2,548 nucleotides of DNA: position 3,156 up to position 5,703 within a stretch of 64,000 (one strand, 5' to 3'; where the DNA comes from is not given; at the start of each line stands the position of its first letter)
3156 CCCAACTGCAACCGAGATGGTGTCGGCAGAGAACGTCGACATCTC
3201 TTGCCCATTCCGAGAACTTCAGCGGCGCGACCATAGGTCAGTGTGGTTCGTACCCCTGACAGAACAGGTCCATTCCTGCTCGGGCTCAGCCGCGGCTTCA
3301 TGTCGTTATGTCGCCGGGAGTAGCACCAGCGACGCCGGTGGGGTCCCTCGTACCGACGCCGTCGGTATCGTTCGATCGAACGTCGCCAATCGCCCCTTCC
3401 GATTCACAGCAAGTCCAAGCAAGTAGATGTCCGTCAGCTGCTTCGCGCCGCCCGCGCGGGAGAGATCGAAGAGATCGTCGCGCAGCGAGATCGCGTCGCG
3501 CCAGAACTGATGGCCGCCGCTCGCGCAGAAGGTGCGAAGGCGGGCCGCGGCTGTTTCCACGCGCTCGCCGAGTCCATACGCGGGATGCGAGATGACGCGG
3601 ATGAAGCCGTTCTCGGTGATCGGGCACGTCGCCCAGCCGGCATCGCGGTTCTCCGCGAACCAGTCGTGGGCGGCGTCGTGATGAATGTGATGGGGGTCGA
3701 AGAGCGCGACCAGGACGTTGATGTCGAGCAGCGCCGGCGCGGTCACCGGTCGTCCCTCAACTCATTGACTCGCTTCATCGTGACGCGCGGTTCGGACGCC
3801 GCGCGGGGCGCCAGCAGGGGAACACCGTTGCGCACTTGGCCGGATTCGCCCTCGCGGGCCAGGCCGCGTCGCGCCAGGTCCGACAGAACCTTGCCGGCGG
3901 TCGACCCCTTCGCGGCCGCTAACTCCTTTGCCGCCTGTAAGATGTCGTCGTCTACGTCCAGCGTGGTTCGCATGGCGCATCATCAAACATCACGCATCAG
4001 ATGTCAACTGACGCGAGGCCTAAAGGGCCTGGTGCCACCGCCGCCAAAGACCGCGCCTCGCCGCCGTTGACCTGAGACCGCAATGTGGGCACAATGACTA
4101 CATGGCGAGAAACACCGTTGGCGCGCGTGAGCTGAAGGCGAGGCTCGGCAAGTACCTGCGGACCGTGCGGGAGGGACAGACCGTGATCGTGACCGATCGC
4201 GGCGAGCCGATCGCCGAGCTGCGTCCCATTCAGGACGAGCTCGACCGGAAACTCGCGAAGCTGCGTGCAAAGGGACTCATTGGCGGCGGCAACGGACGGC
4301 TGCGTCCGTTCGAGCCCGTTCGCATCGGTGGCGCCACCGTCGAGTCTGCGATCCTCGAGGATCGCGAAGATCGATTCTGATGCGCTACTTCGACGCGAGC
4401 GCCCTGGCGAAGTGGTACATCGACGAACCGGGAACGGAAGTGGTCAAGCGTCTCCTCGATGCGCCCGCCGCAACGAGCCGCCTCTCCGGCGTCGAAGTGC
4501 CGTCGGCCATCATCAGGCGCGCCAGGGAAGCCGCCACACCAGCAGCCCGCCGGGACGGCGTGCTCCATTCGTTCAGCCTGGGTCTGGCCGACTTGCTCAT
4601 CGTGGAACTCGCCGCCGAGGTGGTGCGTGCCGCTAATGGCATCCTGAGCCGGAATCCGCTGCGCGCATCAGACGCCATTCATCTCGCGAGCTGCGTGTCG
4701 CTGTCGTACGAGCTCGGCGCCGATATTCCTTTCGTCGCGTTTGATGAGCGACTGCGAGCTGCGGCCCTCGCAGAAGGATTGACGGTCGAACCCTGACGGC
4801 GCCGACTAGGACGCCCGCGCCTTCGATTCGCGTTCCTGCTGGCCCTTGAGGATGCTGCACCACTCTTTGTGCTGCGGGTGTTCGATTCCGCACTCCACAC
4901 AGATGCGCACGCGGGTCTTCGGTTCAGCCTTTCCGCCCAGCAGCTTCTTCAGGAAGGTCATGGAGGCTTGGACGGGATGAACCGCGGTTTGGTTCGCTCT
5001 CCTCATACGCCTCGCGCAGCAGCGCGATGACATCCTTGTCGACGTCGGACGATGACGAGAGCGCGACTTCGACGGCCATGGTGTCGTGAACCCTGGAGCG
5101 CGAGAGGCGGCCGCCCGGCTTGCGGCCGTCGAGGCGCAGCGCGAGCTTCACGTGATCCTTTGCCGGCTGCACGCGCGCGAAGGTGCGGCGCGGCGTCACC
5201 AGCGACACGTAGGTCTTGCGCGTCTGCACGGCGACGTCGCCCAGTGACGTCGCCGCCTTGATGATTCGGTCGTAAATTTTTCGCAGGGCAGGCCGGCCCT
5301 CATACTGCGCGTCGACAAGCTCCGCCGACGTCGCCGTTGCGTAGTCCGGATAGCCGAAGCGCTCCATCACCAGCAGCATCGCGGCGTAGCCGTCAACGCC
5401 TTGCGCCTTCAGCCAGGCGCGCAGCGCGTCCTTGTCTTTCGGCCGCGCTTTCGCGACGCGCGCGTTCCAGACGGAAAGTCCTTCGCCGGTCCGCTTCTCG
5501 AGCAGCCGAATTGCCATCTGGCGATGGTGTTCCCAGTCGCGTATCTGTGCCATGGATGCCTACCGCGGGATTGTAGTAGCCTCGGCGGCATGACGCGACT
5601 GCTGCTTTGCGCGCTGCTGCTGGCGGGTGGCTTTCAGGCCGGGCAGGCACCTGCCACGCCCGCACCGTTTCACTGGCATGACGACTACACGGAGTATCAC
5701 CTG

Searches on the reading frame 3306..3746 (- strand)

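Call 45: search_protein_families(library=pfam, max_evalue=0.000001, proteins=[window:3306-3746:-])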
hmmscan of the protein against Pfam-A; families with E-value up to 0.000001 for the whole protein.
window:3306-3746:- (146 aa): 1 family
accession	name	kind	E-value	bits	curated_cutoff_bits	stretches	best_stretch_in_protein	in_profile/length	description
PF01850.27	PIN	-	1.3e-07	32.7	23.6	1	6-127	2-114/120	PIN domain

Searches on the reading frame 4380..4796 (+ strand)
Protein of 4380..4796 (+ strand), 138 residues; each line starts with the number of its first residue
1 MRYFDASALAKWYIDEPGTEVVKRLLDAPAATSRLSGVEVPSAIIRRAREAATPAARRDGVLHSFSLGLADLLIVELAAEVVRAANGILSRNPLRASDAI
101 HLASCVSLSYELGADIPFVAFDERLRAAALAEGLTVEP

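Call 45: search_protein_families(library=pfam, max_evalue=0.000001, proteins=[window:4380-4796:+])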
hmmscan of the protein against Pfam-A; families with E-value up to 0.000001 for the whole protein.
window:4380-4796:+ (138 aa): 1 family
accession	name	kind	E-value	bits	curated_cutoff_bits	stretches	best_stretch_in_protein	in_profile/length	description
PF01850.27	PIN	-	2.9e-09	38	23.6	1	3-129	2-118/120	PIN domain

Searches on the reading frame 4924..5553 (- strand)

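Call 45: search_protein_families(library=pfam, max_evalue=0.000001, proteins=[window:4924-5553:-])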
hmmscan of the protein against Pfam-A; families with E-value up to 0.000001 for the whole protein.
window:4924-5553:- (209 aa): 1 family
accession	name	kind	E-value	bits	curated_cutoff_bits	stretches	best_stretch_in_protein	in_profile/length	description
PF18899.5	DUF5655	-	2.5e-14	53.7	24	1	80-185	1-108/109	Domain of unknown function (DUF5655)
